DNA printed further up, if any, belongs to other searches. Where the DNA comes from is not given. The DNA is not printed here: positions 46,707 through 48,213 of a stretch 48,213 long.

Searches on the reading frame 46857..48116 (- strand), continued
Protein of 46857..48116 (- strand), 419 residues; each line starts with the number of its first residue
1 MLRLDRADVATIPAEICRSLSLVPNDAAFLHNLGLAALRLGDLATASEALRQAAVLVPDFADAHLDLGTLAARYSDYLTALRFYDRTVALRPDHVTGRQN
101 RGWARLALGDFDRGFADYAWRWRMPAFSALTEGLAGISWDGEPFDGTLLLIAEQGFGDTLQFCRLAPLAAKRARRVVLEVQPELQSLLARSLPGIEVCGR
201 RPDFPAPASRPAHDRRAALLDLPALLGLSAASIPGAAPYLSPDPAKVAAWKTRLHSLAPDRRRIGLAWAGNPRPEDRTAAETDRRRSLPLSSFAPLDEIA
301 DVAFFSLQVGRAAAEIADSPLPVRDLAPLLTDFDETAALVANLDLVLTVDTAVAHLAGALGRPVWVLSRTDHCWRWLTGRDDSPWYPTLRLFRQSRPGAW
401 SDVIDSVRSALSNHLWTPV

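Call 88: search_protein_families(library=ncbifam, proteins=[L098:6476-6937:+, L098:5924-6169:+, L098:6203-6448:+], max_evalue=0.01)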
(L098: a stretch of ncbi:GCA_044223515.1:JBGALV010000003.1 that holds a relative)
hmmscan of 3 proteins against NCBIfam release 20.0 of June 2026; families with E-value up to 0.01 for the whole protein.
L098:6476-6937:+ (153 aa): 7 families
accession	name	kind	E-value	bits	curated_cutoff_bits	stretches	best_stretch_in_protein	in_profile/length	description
NF004392.0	PRK05751.1-3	equivalog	1.4e-28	99.7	143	1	5-148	9-153/160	protein-export chaperone SecB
TIGR00809.1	secB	equivalog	1.7e-25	89.7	102.8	1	7-144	3-139/140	protein-export chaperone SecB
NF004394.0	PRK05751.1-5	equivalog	8.8e-20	71.1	181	1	5-149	5-147/156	protein-export chaperone SecB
NF004391.0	PRK05751.1-2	equivalog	1.3e-17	64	223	1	7-146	18-158/171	protein-export chaperone SecB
NF004393.0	PRK05751.1-4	equivalog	1.7e-17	63.5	180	1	6-146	12-151/165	protein-export chaperone SecB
NF004390.0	PRK05751.1-1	equivalog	1e-12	48.1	277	1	9-141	9-140/155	protein-export chaperone SecB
NF009590.0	PRK13031.1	equivalog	5.2e-05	23.6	244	1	7-145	5-143/149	preprotein translocase subunit SecB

L098:5924-6169:+ (81 aa): 0 families

L098:6203-6448:+ (81 aa): 0 families
